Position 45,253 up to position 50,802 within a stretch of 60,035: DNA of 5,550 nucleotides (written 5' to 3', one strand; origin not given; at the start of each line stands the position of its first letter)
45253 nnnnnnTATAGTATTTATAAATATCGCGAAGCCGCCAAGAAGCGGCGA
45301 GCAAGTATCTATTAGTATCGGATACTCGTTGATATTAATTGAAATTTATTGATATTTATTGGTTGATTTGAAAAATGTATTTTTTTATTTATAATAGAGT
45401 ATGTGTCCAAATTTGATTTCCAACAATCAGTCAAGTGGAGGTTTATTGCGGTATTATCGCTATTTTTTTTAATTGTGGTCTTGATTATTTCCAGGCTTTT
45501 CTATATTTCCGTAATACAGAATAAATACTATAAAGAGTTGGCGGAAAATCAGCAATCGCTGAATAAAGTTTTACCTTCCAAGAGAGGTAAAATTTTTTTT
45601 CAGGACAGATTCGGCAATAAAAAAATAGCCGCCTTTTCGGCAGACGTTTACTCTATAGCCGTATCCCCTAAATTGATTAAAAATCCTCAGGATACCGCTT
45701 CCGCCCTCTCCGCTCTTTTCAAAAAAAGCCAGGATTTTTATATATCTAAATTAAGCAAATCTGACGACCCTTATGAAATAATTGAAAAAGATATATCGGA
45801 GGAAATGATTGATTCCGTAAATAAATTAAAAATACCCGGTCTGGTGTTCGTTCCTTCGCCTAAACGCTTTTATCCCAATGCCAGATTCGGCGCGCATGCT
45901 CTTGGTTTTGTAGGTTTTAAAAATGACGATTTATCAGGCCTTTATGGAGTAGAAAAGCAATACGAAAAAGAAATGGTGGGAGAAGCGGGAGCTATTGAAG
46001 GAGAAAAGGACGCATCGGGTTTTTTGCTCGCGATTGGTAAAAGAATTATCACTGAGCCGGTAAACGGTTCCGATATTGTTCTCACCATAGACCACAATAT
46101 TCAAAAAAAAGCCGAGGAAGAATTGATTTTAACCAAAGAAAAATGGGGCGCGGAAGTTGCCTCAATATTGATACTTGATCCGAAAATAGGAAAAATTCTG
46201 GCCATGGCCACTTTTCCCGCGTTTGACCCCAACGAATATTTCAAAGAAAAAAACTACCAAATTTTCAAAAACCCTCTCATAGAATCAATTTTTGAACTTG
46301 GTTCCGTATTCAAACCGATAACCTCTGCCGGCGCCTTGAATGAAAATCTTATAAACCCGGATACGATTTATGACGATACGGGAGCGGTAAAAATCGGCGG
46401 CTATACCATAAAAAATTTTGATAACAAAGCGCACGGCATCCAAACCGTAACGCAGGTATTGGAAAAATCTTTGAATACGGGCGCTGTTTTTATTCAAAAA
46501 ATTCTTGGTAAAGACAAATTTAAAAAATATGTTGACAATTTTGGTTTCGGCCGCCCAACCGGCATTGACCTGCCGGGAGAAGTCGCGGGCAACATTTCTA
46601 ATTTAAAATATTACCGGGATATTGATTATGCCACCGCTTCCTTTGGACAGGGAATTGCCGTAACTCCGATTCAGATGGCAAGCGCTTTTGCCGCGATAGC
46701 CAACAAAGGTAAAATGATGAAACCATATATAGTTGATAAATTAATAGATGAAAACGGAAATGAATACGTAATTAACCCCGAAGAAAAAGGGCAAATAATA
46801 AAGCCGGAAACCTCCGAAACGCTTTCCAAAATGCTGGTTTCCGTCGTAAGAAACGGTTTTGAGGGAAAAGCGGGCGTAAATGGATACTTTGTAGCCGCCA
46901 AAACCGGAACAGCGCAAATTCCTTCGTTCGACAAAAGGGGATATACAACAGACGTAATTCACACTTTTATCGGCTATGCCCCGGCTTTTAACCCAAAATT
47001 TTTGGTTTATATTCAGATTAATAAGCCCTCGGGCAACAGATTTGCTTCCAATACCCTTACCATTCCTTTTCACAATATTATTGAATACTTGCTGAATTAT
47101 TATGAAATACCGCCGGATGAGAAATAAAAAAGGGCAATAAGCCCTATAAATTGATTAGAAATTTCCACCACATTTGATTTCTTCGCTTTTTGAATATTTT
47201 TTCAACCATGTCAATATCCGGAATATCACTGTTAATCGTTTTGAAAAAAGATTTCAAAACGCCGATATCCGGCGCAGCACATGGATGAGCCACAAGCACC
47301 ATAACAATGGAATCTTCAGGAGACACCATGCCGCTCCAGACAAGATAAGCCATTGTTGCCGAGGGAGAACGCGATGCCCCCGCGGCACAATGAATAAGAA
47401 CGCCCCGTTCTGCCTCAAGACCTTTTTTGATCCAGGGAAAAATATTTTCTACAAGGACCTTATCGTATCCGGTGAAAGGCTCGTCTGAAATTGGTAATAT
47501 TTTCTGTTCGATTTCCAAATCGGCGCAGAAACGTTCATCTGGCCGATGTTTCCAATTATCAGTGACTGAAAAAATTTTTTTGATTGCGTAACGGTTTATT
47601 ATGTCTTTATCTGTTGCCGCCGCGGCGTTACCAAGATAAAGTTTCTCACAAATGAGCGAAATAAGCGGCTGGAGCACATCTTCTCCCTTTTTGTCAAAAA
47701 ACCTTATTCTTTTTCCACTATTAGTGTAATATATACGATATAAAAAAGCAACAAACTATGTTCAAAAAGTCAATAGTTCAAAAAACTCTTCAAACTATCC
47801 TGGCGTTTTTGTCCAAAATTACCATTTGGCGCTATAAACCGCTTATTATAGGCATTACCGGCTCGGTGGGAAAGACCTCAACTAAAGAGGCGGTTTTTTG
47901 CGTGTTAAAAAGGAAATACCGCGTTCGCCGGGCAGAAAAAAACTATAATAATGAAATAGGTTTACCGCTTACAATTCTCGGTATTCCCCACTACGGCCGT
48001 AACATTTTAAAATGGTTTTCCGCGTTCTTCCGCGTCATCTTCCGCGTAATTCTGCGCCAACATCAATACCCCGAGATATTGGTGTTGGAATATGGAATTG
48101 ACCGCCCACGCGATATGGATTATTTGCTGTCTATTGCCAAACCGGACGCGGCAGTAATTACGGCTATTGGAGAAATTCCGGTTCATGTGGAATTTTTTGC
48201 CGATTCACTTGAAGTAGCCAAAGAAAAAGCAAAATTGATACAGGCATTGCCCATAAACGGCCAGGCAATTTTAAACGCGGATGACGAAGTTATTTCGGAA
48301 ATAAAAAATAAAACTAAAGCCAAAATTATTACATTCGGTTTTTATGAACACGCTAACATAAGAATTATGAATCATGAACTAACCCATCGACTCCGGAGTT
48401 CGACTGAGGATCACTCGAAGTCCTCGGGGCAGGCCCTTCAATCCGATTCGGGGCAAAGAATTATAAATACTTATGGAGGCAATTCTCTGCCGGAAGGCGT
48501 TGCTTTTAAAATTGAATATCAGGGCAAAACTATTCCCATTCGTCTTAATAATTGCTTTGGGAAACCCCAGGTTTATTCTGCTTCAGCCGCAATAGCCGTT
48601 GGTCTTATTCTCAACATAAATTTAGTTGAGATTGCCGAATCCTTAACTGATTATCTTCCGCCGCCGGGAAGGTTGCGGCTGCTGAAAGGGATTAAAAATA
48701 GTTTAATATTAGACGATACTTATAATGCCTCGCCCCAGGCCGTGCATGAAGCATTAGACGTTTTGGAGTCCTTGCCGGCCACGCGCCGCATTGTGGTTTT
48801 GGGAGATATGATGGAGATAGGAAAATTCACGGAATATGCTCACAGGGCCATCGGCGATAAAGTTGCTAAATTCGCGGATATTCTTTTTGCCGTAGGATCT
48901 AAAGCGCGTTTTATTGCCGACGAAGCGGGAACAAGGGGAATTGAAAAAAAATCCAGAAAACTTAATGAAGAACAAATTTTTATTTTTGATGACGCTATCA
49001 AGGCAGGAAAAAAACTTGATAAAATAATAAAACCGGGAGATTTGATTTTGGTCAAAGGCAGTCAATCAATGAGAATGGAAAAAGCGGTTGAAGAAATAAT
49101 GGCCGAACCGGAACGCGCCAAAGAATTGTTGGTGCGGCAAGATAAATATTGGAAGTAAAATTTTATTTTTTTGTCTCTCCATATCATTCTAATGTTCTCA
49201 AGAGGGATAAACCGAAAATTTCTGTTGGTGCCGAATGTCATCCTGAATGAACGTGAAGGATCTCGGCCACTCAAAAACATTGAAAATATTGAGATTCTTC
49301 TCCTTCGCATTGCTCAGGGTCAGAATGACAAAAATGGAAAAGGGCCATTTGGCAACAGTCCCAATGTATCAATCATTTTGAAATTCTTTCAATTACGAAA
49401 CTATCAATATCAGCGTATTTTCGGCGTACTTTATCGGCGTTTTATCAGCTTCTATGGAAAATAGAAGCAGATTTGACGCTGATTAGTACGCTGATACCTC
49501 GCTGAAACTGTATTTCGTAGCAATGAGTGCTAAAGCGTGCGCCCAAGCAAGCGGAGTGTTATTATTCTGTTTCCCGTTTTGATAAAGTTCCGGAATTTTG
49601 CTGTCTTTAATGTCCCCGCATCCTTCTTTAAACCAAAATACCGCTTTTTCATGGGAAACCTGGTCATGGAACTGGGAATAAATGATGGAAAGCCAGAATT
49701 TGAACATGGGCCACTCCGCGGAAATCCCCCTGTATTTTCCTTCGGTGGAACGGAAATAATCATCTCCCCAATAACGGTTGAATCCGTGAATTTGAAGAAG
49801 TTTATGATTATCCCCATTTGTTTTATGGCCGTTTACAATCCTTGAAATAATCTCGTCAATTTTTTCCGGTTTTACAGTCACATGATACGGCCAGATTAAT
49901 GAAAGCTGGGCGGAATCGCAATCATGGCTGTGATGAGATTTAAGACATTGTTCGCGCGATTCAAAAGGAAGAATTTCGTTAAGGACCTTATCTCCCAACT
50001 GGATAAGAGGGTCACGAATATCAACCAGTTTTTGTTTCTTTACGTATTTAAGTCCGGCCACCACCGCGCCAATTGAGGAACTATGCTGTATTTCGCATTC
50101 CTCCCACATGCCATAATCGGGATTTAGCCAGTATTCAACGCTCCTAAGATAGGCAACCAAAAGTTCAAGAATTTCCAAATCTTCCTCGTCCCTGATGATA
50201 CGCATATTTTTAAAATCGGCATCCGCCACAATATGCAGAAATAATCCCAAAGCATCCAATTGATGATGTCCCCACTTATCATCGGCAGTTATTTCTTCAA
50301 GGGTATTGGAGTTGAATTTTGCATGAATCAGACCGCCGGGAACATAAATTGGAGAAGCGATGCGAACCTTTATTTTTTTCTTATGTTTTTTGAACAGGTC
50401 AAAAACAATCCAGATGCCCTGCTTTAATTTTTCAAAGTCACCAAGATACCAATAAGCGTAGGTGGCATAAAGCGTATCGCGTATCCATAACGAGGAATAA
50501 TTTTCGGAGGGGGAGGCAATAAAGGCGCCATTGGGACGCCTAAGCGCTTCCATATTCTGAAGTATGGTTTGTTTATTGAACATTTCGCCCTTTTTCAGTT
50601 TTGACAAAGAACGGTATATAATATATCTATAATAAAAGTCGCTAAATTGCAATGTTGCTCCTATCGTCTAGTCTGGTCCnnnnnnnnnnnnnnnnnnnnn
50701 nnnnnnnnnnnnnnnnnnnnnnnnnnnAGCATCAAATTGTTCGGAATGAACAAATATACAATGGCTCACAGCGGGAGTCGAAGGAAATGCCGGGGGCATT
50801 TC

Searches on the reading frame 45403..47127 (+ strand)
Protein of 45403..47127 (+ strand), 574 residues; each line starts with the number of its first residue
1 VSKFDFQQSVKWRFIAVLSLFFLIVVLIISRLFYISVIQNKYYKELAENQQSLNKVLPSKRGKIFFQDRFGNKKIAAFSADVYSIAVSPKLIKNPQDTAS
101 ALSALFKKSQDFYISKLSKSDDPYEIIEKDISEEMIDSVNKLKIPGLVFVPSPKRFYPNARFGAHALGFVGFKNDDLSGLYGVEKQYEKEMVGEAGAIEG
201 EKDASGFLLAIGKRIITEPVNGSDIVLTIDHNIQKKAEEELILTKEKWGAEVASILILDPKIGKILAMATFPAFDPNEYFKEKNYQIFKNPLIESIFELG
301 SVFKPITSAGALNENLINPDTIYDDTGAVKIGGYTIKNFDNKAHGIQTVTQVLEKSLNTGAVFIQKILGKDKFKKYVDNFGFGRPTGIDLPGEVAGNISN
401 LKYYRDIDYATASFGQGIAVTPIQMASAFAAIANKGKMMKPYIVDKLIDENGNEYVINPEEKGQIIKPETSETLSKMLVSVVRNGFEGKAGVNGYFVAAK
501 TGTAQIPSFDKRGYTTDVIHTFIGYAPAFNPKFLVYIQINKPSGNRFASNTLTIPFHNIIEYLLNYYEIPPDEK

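Call 13: search_protein_families(library=pfam, proteins=[window:45403-47127:+], max_evalue=0.01)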
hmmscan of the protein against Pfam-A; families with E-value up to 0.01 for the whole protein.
window:45403-47127:+ (574 aa): 2 families
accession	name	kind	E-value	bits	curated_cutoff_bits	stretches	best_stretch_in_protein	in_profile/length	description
PF00905.27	Transpeptidase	-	1.6e-73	248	22.1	1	254-549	2-287/299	Penicillin binding protein transpeptidase domain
PF03717.20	PBP_dimer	-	3.2e-15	57.4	24.4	1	58-206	3-173/180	Penicillin-binding Protein dimerisation domain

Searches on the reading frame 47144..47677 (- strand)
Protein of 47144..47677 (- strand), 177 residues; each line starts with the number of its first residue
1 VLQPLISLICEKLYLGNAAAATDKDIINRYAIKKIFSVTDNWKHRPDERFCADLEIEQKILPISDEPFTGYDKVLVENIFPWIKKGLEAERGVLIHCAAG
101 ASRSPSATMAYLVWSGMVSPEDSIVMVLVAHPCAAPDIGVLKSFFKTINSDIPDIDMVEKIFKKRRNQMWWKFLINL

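Call 13: search_protein_families(library=pfam, proteins=[window:47144-47677:-], max_evalue=0.01)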
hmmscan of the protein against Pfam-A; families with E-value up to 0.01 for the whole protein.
window:47144-47677:- (177 aa): 2 families
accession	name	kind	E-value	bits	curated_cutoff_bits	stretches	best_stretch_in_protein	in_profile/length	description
PF00782.25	DSPc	-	1.3e-11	44.8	33.5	1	13-138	1-121/133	Dual specificity phosphatase, catalytic domain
PF22785.1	Tc-R-P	-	3.1e-05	24.9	27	1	18-116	10-105/106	Polymorphic toxin system, DSP-PTPase phosphatase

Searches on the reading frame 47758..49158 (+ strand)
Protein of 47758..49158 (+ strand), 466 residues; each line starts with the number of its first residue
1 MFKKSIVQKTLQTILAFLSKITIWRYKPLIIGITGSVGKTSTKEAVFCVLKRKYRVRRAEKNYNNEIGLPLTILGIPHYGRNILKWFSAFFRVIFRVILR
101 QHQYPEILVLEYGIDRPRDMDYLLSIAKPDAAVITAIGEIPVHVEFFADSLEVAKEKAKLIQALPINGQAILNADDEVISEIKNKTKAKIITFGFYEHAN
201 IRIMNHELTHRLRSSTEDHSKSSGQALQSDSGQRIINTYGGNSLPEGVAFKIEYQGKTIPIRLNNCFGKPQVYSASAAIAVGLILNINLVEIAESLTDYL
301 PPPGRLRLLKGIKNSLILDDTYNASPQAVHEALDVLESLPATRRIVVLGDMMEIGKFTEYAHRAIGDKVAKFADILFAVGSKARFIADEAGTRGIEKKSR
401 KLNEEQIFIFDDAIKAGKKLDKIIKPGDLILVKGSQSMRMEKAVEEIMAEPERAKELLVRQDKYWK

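Call 13: search_protein_families(library=pfam, proteins=[window:47758-49158:+], max_evalue=0.01)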
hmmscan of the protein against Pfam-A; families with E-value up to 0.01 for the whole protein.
window:47758-49158:+ (466 aa): 2 families
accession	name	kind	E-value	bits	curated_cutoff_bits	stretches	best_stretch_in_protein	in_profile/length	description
PF08245.18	Mur_ligase_M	-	1.5e-24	87.5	24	2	104-214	56-167/200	Mur ligase middle domain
PF02875.26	Mur_ligase_C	-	4.9e-18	66.6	28.4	1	304-435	1-126/127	Mur ligase, glutamate ligase domain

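Call 62: find_homologous_proteins(query=window:47758-49158:+, max_evalue=1e-20)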
Query window:47758-49158:+ (466 aa): 7951 proteins with E <= 1e-20 among 8000 candidates; the best 120 are listed.
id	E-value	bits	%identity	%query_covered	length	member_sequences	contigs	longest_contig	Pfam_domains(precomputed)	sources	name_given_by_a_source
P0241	0.0e+0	1020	99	100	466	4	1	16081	PF02875.27,PF08245.19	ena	-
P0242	1.3e-226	771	77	100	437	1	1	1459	PF02875.27,PF08245.19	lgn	-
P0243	2.9e-222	757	76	98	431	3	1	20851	PF02875.27,PF08245.19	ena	-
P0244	2.6e-216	737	75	98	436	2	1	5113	PF02875.27,PF08245.19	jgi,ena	-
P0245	1.1e-190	652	63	99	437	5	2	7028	PF02875.27,PF08245.19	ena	-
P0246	2.0e-181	622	61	100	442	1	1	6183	PF02875.27,PF08245.19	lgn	-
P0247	1.7e-180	619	61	99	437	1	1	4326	PF02875.27,PF08245.19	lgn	-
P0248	5.8e-180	617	61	100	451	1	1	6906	PF02875.27,PF08245.19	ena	-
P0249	1.9e-178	612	61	100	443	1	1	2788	PF02875.27,PF08245.19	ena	-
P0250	1.1e-176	606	61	99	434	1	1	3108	PF02875.27,PF08245.19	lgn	-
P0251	5.1e-175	601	61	98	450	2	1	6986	PF02875.27,PF08245.19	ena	-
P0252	5.0e-174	598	61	100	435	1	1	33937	PF02875.27,PF08245.19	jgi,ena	-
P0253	1.1e-172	593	58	98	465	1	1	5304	PF02875.27,PF08245.19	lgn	-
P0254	1.5e-172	593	61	98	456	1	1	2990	PF02875.27,PF08245.19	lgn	-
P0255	1.5e-171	589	59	100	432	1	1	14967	PF02875.27,PF08245.19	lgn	-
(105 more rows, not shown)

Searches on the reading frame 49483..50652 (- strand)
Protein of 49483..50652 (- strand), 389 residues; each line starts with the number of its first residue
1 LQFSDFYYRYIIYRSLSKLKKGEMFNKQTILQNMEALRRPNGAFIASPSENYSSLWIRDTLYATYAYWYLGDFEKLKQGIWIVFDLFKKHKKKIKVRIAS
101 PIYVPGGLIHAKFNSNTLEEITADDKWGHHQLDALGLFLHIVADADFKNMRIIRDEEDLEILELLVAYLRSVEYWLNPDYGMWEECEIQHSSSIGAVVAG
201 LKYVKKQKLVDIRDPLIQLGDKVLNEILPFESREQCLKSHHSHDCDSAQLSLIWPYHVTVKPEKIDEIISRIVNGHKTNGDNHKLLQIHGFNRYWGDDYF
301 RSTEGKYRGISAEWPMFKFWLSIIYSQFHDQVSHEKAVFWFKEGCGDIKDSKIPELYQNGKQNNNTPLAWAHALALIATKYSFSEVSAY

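Call 13: search_protein_families(library=pfam, proteins=[window:49483-50652:-], max_evalue=0.01)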
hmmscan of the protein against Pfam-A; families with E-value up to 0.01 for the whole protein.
window:49483-50652:- (389 aa): 1 family
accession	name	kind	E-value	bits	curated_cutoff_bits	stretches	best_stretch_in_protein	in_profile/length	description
PF00723.27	Glyco_hydro_15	-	8.5e-19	68.2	22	1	30-227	7-219/427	Glycosyl hydrolases family 15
